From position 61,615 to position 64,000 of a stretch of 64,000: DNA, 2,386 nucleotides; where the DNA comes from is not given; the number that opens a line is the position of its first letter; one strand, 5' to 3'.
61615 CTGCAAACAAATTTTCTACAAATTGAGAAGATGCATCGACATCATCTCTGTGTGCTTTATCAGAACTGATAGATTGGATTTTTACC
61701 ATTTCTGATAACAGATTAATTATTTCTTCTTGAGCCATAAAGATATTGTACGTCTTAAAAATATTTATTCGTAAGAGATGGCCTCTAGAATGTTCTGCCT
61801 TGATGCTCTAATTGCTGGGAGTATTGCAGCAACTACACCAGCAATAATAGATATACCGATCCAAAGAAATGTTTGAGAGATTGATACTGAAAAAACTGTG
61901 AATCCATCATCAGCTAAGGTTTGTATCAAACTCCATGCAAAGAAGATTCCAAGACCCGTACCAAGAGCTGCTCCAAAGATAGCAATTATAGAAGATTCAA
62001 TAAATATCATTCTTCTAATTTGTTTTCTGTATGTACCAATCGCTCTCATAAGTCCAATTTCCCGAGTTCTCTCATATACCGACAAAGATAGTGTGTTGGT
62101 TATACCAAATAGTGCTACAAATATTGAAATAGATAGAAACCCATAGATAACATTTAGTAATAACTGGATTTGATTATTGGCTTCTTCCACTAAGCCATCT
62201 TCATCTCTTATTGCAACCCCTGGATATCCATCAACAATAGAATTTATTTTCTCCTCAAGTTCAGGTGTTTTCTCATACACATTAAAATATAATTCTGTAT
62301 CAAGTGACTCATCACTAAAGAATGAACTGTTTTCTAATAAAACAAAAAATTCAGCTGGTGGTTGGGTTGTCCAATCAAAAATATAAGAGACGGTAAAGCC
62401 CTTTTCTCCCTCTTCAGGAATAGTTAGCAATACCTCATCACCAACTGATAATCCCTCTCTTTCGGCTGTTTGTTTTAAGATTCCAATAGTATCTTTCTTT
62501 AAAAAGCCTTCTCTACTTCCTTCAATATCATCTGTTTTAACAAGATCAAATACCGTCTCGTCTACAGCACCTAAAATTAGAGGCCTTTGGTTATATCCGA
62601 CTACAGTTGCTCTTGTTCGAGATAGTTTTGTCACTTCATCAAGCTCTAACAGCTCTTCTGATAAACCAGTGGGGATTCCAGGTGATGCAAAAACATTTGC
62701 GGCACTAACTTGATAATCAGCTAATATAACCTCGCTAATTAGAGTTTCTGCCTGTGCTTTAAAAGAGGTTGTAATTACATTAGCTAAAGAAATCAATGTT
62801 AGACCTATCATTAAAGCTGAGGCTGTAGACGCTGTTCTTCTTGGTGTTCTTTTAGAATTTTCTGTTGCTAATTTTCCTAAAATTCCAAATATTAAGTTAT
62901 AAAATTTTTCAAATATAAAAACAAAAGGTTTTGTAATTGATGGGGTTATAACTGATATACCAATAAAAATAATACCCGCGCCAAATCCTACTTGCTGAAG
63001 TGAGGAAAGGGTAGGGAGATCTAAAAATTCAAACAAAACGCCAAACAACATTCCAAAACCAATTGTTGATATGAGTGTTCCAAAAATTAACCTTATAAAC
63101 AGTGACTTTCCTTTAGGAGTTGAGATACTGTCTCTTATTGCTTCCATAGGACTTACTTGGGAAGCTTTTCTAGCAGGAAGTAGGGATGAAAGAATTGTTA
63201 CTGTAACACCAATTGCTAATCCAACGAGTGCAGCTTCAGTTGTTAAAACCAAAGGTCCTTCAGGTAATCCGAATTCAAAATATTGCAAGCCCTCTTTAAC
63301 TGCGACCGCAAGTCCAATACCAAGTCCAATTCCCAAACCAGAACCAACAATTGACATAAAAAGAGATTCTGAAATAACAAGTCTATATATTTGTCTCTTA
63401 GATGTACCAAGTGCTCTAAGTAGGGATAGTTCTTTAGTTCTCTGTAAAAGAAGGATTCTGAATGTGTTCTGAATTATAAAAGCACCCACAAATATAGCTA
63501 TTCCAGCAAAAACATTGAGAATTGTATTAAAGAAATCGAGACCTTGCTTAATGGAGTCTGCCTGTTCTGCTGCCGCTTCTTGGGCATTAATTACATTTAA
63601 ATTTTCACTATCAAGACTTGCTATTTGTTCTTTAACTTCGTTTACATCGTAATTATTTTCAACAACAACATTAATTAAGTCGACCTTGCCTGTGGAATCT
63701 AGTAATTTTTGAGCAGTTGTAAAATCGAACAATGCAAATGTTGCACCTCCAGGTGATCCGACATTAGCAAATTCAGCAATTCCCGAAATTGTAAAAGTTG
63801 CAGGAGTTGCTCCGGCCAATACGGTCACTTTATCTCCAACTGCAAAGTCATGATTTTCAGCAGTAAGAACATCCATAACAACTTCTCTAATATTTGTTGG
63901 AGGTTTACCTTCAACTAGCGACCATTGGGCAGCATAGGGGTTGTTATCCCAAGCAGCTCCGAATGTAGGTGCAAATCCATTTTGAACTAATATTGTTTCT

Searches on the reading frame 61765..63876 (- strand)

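Call 3: search_protein_families(library=pfam, proteins=[window:61765-63876:-], max_evalue=1)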
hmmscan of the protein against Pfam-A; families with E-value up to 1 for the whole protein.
window:61765-63876:- (703 aa): 2 families
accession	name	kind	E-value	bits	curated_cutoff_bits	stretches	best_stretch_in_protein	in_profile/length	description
PF02687.27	FtsX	-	4e-39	133.8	25.5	2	580-696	3-120/120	FtsX-like permease C-terminal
PF04136.21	COG3_N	-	0.16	12.4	27.9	1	72-119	28-75/147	Conserved oligomeric Golgi complex subunit 3, N-terminal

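Call 4: search_protein_families(library=ncbifam, proteins=[window:61765-63876:-], max_evalue=1)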
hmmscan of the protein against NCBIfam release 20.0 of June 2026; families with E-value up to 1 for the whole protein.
window:61765-63876:- (703 aa): 11 families
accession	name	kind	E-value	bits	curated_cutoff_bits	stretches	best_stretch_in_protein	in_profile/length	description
TIGR03434.1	ADOP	subfamily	8.1e-38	130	622.3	2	13-249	579-802/803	ADOP family duplicated permease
TIGR02212.1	lolCE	equivalog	3.9e-30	105.1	362.45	2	461-703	142-411/411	lipoprotein-releasing ABC transporter permease subunit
NF007826.0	PRK10535.1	equivalog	2.2e-23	82.4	966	2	563-702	514-647/648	macrolide ABC transporter ATP-binding protein/permease MacB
NF038346.1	FtsX_actino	exception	1.6e-21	77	250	2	531-691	135-301/308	permease-like cell division protein FtsX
NF038347.1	FtsX_Gpos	exception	3.1e-18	66.1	225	2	531-678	124-275/296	permease-like cell division protein FtsX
NF008076.0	PRK10814.1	exception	3.8e-15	55.8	473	2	572-703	262-399/399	lipoprotein-releasing ABC transporter permease subunit LolC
NF008357.0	PRK11146.1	exception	9.7e-14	51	439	2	46-243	202-407/414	lipoprotein-releasing ABC transporter permease subunit LolE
TIGR02213.1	lolE_release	exception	2.3e-11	43.2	540.35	2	569-651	261-343/411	lipoprotein-releasing ABC transporter permease subunit LolE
TIGR00439.2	FtsX_Gneg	equivalog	2.1e-10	40.3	255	2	548-687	140-286/292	permease-like cell division protein FtsX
NF041854.1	ABC_perm_YbbP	equivalog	4.5e-08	31.5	999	2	460-684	575-788/806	putative ABC transporter permease subunit YbbP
NF045824.1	RhmsylMtase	equivalog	0.032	13.6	400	0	626-670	59-100/226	rhamnosyl O-methyltransferase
